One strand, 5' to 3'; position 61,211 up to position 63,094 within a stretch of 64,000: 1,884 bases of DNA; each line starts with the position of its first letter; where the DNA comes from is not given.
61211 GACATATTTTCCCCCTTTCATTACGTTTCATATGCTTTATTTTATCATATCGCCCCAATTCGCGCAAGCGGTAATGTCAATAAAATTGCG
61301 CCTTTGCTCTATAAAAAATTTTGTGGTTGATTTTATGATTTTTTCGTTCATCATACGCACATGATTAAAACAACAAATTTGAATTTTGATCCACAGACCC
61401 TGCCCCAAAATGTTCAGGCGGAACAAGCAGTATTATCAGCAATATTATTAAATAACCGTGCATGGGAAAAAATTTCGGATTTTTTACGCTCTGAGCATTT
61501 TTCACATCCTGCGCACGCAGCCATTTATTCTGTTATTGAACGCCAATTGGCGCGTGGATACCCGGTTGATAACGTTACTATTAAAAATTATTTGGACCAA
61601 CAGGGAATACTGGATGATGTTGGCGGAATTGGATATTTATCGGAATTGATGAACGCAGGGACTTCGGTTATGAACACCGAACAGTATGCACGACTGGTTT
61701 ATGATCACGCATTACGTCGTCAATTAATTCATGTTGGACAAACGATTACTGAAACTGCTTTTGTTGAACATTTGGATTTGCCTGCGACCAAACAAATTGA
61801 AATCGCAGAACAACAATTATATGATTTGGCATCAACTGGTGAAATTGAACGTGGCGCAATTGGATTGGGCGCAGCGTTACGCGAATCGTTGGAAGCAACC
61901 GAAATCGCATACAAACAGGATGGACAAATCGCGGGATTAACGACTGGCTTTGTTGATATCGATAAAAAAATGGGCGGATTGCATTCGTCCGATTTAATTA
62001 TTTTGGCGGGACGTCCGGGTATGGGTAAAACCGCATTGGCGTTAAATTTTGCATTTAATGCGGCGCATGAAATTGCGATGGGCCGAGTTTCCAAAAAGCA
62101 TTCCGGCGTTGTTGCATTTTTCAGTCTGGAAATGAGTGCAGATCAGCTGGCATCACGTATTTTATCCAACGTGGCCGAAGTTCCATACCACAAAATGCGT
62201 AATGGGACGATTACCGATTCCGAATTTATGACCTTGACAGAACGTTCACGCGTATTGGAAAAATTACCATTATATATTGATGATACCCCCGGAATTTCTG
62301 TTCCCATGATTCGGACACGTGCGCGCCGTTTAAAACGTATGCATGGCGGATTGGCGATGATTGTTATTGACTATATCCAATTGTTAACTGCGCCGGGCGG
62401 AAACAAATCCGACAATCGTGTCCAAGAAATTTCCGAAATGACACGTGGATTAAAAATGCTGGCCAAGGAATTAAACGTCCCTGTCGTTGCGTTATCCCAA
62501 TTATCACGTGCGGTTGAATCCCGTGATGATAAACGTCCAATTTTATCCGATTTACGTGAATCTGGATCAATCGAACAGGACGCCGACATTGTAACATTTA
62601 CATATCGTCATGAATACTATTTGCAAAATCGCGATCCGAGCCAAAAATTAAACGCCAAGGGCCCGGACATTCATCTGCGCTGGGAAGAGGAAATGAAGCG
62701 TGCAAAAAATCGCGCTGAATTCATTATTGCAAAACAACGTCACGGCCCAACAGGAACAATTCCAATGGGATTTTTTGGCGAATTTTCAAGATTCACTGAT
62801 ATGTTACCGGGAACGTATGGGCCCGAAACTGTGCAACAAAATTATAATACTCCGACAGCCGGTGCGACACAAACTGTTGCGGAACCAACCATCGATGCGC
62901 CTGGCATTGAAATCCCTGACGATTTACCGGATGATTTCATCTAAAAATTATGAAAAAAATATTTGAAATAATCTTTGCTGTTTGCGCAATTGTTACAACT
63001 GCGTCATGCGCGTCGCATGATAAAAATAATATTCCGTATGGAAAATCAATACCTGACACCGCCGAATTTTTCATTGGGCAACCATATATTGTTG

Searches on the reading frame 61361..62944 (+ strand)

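Call 54: search_protein_families(library=pfam, proteins=[window:61361-62944:+], max_evalue=0.00001)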
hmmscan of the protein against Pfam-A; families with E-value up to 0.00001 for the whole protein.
window:61361-62944:+ (527 aa): 3 families
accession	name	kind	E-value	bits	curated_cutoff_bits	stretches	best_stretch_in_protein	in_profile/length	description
PF03796.21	DnaB_C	-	2.2e-100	335.7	27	1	192-480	1-255/255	DnaB-like helicase C terminal domain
PF00772.26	DnaB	-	4.1e-31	107.5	23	1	14-115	2-103/103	DnaB-like helicase N terminal domain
PF13481.12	AAA_25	-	2.1e-14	54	27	1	208-380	31-189/195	AAA domain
